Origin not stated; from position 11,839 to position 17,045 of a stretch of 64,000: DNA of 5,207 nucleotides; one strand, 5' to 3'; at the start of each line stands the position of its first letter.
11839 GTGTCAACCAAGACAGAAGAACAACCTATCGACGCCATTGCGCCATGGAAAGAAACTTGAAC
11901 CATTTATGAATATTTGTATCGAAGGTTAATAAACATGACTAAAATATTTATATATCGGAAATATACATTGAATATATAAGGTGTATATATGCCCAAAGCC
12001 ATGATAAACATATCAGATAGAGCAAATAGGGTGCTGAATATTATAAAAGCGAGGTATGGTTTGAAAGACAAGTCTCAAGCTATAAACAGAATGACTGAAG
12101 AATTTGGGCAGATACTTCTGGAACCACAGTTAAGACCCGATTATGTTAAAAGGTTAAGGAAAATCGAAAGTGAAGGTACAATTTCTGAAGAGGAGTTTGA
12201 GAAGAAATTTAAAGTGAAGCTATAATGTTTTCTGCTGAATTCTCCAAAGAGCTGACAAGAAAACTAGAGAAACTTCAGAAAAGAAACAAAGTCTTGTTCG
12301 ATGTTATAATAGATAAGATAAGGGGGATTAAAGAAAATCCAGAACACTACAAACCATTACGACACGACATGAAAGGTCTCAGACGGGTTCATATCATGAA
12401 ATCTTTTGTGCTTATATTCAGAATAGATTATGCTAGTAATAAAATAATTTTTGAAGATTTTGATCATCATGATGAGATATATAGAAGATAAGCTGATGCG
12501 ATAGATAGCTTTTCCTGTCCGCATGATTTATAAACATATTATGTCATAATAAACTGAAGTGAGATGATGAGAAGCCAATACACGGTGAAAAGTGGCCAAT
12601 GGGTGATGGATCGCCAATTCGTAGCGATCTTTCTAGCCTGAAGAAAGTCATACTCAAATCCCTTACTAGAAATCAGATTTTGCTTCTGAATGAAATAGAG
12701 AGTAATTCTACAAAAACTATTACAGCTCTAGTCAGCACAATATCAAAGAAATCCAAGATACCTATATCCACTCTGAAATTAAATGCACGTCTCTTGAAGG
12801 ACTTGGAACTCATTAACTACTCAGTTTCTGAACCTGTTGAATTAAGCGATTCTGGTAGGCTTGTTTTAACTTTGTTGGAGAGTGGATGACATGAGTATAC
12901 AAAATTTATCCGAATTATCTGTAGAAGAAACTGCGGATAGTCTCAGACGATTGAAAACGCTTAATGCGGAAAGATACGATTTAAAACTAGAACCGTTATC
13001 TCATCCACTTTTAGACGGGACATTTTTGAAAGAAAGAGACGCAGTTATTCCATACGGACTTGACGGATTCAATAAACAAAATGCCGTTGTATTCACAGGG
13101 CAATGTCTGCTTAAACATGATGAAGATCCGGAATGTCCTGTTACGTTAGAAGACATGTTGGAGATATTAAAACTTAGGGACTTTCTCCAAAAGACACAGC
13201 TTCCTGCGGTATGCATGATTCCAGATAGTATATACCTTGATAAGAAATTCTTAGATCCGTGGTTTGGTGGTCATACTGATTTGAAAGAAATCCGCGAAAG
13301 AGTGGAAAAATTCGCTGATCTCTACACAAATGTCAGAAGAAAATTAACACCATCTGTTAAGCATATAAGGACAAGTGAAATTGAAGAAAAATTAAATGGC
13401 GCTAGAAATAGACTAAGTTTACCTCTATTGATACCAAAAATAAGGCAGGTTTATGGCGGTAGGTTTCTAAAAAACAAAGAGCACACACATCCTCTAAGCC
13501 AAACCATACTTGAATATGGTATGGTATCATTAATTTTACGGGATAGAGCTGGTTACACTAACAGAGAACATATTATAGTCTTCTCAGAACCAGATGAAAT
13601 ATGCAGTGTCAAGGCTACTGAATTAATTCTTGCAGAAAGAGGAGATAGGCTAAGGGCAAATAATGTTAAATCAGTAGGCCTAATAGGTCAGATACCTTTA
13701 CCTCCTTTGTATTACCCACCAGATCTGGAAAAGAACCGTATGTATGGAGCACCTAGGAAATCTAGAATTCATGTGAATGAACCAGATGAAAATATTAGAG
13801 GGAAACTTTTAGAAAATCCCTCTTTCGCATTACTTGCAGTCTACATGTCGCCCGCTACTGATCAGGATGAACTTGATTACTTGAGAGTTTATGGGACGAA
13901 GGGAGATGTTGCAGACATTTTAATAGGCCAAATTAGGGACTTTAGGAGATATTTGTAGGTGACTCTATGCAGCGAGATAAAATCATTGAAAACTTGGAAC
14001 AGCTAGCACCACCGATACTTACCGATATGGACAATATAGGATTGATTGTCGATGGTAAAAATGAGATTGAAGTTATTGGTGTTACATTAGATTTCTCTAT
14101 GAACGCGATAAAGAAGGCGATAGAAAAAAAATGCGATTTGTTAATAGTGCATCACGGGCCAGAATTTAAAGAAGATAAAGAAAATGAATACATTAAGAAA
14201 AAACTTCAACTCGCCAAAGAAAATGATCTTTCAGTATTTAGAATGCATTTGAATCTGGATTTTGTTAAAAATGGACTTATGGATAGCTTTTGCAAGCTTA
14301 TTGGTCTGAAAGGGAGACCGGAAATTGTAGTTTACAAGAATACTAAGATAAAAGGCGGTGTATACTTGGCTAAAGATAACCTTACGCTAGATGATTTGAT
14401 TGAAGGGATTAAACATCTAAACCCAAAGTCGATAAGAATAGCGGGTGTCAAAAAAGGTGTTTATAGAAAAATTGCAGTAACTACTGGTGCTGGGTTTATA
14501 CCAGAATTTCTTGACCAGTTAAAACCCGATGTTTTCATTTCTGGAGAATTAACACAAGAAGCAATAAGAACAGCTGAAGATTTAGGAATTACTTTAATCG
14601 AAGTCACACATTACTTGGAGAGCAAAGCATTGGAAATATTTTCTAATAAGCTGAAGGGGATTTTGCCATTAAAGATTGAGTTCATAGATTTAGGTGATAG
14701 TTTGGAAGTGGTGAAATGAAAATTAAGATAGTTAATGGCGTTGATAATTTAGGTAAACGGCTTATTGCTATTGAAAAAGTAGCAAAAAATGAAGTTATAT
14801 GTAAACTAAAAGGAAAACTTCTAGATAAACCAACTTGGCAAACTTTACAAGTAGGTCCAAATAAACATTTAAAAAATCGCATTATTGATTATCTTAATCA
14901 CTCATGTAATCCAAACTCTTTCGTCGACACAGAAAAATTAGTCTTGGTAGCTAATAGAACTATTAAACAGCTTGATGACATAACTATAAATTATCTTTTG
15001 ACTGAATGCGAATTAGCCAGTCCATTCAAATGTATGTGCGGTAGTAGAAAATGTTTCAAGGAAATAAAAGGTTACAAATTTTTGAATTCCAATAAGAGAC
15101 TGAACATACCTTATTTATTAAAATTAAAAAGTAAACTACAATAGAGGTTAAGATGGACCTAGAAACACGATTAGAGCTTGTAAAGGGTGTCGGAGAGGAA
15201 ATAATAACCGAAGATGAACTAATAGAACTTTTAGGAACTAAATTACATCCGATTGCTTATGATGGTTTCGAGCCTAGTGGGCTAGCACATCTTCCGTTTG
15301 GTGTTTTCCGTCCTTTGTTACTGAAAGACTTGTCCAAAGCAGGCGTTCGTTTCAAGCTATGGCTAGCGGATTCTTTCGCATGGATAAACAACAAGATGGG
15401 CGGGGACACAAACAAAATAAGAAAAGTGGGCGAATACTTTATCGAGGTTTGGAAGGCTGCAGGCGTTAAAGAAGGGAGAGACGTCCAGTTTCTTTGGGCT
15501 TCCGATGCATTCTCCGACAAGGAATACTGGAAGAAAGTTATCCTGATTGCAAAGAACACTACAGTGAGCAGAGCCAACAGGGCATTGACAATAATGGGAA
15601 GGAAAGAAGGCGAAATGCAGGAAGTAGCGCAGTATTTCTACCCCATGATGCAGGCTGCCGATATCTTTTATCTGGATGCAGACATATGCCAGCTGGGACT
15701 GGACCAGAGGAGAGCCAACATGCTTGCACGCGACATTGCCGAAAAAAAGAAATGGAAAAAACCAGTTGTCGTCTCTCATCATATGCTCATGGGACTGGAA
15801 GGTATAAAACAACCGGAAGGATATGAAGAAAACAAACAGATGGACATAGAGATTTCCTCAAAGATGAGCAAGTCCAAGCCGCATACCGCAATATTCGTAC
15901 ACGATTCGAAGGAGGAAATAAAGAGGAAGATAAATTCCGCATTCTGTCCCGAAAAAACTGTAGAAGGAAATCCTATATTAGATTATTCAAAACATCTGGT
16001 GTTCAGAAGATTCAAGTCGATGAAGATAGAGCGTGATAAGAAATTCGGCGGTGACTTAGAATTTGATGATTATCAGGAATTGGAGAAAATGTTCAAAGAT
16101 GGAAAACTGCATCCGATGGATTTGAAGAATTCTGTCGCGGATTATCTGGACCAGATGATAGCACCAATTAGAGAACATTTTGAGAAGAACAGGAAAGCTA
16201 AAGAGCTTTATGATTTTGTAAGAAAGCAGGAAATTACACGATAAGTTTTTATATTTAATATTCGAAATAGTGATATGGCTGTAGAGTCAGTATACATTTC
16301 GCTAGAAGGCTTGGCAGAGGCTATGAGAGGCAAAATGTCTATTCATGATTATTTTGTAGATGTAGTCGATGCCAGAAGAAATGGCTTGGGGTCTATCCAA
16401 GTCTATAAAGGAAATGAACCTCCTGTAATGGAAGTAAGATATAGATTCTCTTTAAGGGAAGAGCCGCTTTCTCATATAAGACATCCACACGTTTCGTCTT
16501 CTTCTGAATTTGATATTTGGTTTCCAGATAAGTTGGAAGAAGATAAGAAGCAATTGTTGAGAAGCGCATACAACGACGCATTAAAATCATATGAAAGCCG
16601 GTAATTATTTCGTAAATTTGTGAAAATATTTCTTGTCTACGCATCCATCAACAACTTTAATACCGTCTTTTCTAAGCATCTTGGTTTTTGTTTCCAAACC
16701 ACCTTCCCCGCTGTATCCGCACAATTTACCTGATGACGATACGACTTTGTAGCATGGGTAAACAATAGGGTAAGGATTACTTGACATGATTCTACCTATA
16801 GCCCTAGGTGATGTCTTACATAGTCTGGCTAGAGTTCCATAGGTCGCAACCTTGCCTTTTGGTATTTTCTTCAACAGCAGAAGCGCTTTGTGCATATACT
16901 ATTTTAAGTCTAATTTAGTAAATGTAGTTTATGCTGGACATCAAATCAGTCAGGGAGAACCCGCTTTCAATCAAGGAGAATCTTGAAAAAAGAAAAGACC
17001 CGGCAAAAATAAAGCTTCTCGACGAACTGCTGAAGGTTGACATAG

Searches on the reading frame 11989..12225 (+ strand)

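Call 50: search_protein_families(library=pfam, proteins=[window:11989-12225:+], max_evalue=0.01)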
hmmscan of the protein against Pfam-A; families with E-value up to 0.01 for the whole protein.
window:11989-12225:+ (78 aa): 1 family
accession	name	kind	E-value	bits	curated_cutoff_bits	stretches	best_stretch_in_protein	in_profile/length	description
PF10884.14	DUF2683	-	4.1e-05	24.2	27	1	15-63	4-54/66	Protein of unknown function (DUF2683)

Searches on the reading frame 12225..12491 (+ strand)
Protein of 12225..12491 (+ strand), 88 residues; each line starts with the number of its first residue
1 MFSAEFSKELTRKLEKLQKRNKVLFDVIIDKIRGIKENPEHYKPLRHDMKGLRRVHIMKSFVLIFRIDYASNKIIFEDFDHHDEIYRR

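Call 50: search_protein_families(library=pfam, proteins=[window:12225-12491:+], max_evalue=0.01)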
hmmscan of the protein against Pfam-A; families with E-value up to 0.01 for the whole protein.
window:12225-12491:+ (88 aa): 3 families
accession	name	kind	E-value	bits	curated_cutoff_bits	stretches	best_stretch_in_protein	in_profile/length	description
PF05016.21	ParE_toxin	-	4.4e-07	30.8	23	1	5-86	2-89/89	ParE toxin of type II toxin-antitoxin system, parDE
PF15738.11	YafQ_toxin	-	5.8e-05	23.7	30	1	3-86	6-87/88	Bacterial toxin of type II toxin-antitoxin system, YafQ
PF11663.14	Toxin_YhaV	-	0.0054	17.2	35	1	19-76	36-95/138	Toxin with endonuclease activity, of toxin-antitoxin system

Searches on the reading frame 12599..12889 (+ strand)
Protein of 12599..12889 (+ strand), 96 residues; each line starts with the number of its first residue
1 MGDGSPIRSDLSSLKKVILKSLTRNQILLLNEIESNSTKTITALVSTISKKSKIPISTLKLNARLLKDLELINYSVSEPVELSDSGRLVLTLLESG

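Call 51: search_protein_families(library=pfam, proteins=[window:12599-12889:+], max_evalue=0.01)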
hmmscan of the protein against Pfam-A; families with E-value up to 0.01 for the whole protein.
window:12599-12889:+ (96 aa): 0 families

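Call 81: search_solved_structures(query=window:12599-12889:+, max_evalue=10)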
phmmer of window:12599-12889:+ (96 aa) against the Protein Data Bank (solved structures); distinct sequences matched with E-value up to 10: 0.

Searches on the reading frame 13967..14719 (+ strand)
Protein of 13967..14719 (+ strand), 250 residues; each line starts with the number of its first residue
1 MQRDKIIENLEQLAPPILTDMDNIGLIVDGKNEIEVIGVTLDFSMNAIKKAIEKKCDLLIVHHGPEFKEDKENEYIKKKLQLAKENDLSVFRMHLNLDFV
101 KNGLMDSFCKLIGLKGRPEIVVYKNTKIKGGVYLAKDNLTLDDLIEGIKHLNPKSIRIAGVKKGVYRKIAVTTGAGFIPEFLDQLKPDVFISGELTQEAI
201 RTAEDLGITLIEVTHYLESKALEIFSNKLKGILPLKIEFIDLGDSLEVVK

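Call 79: search_protein_families(library=pfam, proteins=[window:13967-14719:+], max_evalue=0.01)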
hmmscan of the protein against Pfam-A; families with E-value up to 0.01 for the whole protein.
window:13967-14719:+ (250 aa): 1 family
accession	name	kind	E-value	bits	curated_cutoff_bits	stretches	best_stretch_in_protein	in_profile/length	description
PF01784.24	DUF34_NIF3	-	7.8e-44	150.6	23.4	1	1-239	1-249/256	Duf34/NIF3 (NGG1p interacting factor 3)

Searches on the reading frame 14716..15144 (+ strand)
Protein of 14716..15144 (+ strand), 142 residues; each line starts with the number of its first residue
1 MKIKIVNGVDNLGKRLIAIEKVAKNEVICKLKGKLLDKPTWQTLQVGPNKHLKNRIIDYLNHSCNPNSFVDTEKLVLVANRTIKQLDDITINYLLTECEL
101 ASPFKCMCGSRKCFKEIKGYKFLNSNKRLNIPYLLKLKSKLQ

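Call 79: search_protein_families(library=pfam, proteins=[window:14716-15144:+], max_evalue=0.01)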
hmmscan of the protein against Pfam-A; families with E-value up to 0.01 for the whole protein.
window:14716-15144:+ (142 aa): 1 family
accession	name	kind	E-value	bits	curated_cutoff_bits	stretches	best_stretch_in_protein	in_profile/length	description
PF00856.33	SET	-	1.4e-09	38.7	22.4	1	41-93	46-104/105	SET domain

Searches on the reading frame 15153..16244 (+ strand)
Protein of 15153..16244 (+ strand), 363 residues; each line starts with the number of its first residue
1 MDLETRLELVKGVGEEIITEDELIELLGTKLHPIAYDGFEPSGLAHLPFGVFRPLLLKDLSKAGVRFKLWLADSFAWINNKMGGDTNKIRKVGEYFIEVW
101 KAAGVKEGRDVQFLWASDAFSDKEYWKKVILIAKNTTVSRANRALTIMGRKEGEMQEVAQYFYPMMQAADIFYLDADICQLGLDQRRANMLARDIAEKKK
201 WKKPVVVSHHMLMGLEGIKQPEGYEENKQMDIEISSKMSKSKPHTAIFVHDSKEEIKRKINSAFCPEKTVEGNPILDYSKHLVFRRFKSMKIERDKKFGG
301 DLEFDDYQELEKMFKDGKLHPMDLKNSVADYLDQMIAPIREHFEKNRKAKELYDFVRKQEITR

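Call 94: search_protein_families(library=pfam, proteins=[window:15153-16244:+], max_evalue=0.001)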
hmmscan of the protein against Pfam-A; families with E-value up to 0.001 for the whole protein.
window:15153-16244:+ (363 aa): 1 family
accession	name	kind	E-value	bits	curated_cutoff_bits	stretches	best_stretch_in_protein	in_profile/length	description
PF00579.31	tRNA-synt_1b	-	1.8e-38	133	21.1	2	33-218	6-196/292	tRNA synthetases class I (W and Y)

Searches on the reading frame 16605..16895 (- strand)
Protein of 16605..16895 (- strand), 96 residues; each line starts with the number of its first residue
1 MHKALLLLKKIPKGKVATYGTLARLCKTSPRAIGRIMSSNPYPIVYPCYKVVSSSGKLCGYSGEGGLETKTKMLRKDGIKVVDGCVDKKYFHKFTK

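Call 51: search_protein_families(library=pfam, proteins=[window:16605-16895:-], max_evalue=0.01)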
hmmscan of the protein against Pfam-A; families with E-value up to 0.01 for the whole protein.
window:16605-16895:- (96 aa): 1 family
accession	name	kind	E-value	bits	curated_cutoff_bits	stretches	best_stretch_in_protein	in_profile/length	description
PF01035.26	DNA_binding_1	-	9.2e-23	80.3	27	1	4-79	6-81/81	6-O-methylguanine DNA methyltransferase, DNA binding domain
